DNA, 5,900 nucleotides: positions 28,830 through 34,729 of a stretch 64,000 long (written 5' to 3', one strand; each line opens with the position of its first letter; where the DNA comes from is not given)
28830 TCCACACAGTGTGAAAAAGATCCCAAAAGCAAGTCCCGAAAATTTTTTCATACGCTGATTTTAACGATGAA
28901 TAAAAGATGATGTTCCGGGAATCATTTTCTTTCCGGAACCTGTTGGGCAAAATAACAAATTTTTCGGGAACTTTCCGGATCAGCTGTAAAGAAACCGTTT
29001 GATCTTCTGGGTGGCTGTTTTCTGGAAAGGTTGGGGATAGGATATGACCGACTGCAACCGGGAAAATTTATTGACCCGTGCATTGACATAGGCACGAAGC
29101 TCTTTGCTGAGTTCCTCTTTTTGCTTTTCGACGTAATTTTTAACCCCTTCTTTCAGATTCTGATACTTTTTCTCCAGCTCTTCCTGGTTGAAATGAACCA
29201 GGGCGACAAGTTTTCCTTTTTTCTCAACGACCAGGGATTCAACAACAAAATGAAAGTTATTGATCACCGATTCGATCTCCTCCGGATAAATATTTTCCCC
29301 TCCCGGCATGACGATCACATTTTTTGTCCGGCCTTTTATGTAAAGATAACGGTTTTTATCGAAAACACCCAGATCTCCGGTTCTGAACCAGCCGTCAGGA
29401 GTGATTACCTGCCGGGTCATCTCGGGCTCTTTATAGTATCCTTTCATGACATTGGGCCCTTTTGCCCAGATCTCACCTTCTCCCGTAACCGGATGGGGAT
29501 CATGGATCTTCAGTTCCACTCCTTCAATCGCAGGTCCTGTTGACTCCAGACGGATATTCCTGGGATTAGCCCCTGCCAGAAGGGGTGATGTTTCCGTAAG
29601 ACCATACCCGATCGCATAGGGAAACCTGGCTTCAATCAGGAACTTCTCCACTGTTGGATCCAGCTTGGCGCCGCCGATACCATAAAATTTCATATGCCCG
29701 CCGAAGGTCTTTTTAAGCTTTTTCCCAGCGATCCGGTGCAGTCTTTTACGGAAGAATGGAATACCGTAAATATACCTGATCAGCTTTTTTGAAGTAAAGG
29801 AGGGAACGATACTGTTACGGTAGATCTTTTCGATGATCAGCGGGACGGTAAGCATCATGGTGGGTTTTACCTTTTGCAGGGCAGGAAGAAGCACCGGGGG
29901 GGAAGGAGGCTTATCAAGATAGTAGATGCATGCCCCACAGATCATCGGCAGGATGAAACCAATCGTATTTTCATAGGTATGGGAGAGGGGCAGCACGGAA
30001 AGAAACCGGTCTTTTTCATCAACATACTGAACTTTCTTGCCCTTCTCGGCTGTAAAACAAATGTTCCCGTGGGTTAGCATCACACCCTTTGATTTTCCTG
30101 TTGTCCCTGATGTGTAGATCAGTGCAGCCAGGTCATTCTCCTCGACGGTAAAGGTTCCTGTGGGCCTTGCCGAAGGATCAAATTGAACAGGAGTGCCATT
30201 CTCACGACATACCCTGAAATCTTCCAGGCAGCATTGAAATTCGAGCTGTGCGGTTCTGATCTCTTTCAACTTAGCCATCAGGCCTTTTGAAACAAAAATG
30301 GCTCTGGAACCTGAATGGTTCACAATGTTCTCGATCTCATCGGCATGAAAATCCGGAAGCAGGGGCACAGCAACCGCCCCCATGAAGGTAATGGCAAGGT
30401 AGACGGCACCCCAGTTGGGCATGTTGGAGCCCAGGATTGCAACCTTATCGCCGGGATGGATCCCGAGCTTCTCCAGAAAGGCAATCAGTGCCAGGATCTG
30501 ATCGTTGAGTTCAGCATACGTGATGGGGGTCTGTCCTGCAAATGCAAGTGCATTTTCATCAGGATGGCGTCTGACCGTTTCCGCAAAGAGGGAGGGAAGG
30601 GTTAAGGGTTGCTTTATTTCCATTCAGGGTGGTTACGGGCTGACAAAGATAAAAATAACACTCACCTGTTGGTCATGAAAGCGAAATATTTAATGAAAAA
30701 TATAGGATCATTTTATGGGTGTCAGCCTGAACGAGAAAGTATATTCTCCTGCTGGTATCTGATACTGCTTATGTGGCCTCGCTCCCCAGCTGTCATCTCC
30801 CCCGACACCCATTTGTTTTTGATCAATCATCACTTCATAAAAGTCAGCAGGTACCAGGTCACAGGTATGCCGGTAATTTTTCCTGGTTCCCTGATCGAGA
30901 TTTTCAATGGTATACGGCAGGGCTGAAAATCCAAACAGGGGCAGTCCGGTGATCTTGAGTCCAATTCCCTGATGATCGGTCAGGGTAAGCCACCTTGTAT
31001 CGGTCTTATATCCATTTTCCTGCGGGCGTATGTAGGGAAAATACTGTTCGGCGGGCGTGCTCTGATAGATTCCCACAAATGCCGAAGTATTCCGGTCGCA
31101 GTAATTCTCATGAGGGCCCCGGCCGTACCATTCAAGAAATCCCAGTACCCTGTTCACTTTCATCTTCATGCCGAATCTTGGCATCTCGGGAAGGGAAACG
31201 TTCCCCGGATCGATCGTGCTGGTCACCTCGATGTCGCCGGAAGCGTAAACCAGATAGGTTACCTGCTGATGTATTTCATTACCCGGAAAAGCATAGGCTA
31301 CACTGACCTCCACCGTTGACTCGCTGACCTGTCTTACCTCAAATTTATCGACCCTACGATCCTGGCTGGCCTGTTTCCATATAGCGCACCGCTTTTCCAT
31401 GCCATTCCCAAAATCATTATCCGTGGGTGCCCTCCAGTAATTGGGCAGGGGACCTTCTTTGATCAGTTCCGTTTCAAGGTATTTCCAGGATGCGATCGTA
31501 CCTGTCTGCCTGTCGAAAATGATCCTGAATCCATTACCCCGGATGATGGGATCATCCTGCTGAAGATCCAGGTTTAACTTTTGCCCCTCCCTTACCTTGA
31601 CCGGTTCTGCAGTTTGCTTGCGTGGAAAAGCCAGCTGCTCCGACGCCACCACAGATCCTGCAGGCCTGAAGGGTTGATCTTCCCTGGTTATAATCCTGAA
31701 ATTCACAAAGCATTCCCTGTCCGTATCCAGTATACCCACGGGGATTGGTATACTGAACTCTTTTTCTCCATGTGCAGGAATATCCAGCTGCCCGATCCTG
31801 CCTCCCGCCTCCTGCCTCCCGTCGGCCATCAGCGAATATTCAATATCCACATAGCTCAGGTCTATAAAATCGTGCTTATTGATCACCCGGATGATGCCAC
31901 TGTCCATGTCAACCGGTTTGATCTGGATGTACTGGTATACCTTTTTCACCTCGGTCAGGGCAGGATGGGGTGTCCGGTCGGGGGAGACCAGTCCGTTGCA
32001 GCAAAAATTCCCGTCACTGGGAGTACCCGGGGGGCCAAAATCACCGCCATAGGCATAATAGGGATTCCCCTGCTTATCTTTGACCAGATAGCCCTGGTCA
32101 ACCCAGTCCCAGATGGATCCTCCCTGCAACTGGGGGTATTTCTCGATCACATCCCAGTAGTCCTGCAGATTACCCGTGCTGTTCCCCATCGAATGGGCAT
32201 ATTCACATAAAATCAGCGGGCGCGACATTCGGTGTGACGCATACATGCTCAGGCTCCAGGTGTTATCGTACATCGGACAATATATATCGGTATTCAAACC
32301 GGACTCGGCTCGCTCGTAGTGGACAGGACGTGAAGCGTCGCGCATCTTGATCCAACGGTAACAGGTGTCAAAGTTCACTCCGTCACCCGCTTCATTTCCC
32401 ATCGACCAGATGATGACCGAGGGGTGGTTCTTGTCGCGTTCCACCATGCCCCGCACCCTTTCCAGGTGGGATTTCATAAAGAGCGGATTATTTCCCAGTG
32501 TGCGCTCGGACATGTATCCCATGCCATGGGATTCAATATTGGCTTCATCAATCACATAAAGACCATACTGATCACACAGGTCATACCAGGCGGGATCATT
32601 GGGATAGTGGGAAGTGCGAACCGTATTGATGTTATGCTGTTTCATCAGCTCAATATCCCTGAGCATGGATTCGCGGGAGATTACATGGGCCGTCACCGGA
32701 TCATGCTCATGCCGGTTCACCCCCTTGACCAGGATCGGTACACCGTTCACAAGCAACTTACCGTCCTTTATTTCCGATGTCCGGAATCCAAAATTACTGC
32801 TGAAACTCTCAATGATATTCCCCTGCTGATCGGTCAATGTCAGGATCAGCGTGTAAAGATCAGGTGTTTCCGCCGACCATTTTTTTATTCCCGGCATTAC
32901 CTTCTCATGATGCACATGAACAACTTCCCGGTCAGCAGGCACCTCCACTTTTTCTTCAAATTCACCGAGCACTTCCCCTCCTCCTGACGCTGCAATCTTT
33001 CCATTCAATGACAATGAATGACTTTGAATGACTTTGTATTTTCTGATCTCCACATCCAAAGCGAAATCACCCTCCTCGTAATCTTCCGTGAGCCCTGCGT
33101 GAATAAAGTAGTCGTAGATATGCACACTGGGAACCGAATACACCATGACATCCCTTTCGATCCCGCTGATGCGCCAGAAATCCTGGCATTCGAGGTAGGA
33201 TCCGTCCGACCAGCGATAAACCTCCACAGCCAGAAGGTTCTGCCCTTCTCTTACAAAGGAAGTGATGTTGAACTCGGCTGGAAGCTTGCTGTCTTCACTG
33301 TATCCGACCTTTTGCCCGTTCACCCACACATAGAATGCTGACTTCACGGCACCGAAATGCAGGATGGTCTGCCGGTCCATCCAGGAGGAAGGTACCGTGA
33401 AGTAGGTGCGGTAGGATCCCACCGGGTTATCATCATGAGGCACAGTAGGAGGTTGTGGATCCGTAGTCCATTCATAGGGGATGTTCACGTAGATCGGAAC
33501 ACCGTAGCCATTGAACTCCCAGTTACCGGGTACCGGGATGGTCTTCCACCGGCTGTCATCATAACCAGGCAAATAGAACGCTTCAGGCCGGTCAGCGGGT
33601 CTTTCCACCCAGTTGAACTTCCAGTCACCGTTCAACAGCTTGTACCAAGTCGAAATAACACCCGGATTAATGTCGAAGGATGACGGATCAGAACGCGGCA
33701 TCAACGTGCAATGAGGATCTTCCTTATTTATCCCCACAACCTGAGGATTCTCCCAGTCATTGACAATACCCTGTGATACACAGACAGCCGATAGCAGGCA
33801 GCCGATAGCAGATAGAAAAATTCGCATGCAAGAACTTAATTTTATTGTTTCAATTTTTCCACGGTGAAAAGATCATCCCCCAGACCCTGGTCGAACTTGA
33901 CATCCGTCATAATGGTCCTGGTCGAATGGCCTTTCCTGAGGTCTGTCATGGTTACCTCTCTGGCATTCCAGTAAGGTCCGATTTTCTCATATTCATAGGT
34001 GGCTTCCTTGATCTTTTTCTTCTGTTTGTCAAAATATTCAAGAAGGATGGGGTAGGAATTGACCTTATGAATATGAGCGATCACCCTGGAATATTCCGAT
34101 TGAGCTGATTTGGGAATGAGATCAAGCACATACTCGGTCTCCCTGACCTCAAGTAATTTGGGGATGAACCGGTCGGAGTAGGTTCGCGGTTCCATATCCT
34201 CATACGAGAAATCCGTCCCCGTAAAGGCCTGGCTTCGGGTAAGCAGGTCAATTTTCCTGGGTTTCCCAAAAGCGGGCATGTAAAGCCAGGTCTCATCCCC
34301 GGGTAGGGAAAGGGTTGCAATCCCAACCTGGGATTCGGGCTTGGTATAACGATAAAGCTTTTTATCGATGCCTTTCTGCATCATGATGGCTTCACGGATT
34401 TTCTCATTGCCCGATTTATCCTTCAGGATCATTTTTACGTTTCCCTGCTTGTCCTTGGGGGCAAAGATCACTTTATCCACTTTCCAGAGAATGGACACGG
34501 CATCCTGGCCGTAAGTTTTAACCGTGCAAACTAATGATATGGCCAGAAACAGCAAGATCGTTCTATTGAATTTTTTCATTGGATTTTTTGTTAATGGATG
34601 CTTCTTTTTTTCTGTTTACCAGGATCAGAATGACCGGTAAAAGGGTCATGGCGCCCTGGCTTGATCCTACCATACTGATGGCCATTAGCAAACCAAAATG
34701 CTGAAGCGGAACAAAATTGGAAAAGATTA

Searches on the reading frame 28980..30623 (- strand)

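Call 23: search_protein_families(library=pfam, proteins=[window:28980-30623:-], max_evalue=0.00001)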
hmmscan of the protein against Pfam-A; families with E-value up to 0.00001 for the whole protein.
window:28980-30623:- (547 aa): 1 family
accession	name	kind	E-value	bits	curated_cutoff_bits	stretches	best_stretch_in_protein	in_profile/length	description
PF00501.34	AMP-binding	-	6.7e-80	269.2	29.9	1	13-397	1-384/384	AMP-binding enzyme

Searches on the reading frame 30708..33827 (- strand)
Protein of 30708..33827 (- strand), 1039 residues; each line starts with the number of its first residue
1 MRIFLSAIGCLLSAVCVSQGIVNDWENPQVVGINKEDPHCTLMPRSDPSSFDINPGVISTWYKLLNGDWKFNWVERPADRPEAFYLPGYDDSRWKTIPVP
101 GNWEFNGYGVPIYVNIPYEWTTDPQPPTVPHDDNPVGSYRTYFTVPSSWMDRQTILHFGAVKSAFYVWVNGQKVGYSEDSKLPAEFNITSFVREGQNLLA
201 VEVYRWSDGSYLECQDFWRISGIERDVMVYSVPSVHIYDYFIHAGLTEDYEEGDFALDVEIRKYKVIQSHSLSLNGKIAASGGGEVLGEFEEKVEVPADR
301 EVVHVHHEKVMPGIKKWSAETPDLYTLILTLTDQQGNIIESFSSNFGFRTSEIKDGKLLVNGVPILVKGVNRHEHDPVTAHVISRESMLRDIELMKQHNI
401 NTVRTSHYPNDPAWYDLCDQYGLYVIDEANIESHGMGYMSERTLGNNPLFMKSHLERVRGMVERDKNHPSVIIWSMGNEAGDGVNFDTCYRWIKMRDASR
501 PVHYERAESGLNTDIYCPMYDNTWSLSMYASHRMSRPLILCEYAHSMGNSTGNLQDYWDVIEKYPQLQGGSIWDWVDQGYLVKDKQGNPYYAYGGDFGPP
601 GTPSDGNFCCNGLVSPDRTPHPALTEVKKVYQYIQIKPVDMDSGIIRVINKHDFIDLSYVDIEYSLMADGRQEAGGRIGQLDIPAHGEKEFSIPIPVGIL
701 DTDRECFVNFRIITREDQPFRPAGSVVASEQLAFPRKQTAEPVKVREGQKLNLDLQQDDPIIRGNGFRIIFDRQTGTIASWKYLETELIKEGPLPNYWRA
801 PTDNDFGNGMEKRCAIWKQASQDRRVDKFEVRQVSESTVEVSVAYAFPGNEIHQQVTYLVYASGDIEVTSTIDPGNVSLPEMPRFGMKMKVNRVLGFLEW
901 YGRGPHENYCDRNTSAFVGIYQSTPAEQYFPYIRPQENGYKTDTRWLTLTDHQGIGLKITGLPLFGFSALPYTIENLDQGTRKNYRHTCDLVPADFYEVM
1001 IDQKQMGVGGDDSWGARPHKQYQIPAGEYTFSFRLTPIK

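Call 23: search_protein_families(library=pfam, proteins=[window:30708-33827:-], max_evalue=0.00001)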
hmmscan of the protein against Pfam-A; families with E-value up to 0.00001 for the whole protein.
window:30708-33827:- (1039 aa): 6 families
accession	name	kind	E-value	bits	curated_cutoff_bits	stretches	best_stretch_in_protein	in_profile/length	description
PF02836.23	Glyco_hydro_2_C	-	1.3e-101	340.2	21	1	352-636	2-302/302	Glycosyl hydrolases family 2, TIM barrel domain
PF02929.23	Bgal_small_N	-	3.4e-80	269.8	25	1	764-1035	2-248/248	Beta galactosidase small chain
PF02837.24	Glyco_hydro_2_N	-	1.5e-41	142.6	28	1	64-233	3-169/169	Glycosyl hydrolases family 2, sugar binding domain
PF16353.11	LacZ_4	-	5.4e-17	62.3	27.3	1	646-734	1-86/87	Beta-galactosidase, domain 4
PF00703.27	Glyco_hydro_2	-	1.3e-12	48.9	23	1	235-349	1-109/109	Glycosyl hydrolases family 2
PF22666.2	Glyco_hydro_2_N2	-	8.3e-07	29.6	27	1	138-204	51-118/167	Glycosyl hydrolase 2 galactose-binding domain-like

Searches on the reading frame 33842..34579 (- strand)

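Call 23: search_protein_families(library=pfam, proteins=[window:33842-34579:-], max_evalue=0.00001)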
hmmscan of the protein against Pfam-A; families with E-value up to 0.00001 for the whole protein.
window:33842-34579:- (245 aa): 1 family
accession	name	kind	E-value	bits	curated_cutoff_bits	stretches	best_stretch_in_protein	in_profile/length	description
PF17131.11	LolA_like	-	4.1e-43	147.6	30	1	72-245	3-184/184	Outer membrane lipoprotein-sorting protein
